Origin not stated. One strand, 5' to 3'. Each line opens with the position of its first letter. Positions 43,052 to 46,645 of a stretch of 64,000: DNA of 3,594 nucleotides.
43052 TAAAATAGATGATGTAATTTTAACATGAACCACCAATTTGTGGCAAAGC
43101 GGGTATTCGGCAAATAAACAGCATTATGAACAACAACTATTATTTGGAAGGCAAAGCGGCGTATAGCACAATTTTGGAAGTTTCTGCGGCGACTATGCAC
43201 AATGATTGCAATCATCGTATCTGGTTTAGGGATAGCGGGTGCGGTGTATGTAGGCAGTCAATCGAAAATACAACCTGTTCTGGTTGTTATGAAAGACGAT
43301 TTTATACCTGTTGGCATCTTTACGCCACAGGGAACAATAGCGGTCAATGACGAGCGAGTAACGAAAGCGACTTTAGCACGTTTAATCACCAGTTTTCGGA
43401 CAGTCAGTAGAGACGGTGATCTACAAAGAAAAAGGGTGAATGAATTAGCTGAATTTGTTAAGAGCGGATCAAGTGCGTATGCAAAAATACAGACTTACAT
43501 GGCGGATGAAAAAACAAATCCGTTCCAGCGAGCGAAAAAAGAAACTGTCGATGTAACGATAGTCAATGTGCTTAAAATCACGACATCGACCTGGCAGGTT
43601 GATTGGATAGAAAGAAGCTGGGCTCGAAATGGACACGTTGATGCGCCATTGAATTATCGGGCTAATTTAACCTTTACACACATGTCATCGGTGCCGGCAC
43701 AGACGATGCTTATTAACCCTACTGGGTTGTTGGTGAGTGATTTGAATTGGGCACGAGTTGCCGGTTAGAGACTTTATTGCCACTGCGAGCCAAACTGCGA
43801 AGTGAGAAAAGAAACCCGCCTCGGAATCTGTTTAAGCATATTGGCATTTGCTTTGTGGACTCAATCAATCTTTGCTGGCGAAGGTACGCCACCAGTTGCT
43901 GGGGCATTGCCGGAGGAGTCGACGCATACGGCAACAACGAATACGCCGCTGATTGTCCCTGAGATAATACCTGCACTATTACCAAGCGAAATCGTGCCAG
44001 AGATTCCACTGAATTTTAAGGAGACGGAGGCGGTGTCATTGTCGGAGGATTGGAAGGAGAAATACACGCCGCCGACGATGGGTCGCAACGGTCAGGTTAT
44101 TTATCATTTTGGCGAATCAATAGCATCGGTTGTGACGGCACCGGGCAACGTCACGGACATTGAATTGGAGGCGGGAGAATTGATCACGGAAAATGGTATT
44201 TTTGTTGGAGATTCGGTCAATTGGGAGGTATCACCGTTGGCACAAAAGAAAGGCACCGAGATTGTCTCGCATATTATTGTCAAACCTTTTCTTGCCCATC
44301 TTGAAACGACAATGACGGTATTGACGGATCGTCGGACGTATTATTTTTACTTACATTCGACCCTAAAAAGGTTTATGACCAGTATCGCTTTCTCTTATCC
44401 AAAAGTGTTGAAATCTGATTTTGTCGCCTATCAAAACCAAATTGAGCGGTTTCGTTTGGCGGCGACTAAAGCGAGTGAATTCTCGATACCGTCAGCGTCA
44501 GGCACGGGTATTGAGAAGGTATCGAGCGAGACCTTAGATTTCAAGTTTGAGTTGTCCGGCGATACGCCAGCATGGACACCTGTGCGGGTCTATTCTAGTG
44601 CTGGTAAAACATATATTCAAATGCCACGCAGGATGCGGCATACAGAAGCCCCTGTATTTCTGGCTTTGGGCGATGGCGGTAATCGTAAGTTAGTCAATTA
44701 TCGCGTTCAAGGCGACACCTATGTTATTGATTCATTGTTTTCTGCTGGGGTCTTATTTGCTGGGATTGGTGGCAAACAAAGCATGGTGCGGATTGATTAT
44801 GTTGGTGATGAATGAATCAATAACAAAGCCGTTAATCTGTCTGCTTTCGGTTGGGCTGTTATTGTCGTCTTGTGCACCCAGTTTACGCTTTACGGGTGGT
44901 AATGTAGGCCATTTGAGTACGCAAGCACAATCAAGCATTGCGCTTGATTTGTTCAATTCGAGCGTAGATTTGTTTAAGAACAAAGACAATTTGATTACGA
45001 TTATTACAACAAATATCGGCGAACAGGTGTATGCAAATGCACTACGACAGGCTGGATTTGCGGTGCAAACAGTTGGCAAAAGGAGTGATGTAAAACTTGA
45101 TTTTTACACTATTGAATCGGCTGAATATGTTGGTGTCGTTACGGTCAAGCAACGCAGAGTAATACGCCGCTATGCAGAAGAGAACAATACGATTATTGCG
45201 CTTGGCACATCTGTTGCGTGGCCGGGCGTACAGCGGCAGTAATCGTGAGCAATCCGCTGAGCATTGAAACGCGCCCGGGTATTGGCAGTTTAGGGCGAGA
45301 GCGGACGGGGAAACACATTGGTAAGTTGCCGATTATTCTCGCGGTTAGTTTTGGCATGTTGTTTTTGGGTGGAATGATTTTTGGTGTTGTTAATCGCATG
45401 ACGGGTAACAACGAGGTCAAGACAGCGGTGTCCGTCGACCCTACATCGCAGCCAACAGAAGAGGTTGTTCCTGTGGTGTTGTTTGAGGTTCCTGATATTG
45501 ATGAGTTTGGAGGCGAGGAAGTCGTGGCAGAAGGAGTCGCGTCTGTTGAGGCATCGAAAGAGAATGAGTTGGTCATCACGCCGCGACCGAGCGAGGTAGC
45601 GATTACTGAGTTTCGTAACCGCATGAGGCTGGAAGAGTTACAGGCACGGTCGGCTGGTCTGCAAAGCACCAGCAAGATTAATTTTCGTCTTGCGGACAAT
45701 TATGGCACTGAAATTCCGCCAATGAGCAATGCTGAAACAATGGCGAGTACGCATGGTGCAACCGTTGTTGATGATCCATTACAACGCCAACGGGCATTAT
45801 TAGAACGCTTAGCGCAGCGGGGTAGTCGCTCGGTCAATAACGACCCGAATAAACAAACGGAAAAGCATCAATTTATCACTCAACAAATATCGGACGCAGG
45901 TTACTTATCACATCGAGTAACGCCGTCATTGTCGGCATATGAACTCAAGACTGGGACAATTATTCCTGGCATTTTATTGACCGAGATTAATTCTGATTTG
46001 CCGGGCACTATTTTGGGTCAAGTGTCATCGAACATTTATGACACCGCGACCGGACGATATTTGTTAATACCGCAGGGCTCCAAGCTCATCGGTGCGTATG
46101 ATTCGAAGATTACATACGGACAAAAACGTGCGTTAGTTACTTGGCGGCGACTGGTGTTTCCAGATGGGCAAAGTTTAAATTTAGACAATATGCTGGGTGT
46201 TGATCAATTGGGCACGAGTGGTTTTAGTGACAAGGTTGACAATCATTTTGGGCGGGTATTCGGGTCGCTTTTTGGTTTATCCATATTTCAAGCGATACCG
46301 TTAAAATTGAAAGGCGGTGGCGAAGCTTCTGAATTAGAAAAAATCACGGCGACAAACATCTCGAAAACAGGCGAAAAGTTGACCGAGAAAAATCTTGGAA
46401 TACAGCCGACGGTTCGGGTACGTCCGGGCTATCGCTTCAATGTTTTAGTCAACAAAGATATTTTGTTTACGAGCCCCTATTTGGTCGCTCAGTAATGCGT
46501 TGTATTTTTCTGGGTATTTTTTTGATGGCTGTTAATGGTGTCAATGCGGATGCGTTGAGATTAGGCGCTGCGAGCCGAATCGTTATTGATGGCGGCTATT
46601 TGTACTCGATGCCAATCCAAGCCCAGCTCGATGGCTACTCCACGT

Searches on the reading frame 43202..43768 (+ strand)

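Call 31: search_protein_families(library=pfam, proteins=[window:43202-43768:+])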
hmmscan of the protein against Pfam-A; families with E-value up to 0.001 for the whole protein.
window:43202-43768:+ (188 aa): 1 family
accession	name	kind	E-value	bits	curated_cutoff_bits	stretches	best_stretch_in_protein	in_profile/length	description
PF04335.19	VirB8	-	8.1e-25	88.4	23.2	1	2-185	26-212/213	VirB8 protein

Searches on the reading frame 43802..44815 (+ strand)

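Call 31: search_protein_families(library=pfam, proteins=[window:43802-44815:+])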
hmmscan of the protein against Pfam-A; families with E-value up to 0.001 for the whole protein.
window:43802-44815:+ (337 aa): 1 family
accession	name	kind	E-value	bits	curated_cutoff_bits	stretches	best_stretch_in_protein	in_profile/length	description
PF03524.21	CagX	-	8.3e-44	150.2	34.2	1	100-331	7-195/198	Conjugal transfer protein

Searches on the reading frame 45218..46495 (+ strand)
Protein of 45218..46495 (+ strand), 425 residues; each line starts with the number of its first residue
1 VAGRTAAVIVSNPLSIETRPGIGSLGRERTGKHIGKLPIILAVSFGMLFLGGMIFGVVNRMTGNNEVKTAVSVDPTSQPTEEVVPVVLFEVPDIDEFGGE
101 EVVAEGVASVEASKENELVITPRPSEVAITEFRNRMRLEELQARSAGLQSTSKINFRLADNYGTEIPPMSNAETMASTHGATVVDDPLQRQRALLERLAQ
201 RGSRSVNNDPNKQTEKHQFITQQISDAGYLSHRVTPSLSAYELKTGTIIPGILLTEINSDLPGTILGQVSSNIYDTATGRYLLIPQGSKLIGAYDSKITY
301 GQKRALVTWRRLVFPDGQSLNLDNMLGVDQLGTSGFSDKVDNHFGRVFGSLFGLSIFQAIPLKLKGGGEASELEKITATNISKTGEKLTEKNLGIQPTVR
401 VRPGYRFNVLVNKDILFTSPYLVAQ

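Call 32: search_protein_families(library=pfam, proteins=[window:45218-46495:+])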
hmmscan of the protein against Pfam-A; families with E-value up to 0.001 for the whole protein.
window:45218-46495:+ (425 aa): 1 family
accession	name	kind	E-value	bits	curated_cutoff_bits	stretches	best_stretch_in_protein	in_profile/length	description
PF03743.19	TrbI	-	9.9e-55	185.7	35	1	243-417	2-188/188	Bacterial conjugation TrbI-like protein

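Call 55: find_encoding_contigs(protein=window:45218-46495:+, flank=10000, max_places=4)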
Protein window:45218-46495:+ (425 aa): 1 contig read that carries it; 1 place shown.
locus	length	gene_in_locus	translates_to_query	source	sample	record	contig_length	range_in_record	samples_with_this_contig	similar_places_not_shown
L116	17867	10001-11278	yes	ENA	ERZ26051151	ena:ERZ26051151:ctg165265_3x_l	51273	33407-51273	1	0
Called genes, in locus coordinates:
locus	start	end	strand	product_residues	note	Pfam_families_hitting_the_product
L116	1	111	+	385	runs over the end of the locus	-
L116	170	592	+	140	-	PF01464:SLT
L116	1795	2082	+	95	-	PF05598:DUF772 (weak)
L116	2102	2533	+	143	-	PF01609:DDE_Tnp_1, PF13359:DDE_Tnp_4 (weak), PF13612:DDE_Tnp_1_3, PF13751:DDE_Tnp_1_6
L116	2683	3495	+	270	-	PF03135:CagE_TrbE_VirB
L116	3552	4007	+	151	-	-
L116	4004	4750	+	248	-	-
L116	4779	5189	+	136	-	-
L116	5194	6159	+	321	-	PF04610:TrbL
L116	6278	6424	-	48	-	-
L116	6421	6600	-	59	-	-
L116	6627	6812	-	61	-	-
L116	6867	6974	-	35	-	-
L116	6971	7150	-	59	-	-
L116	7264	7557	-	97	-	PF05016:ParE_toxin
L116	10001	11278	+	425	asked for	PF03743:TrbI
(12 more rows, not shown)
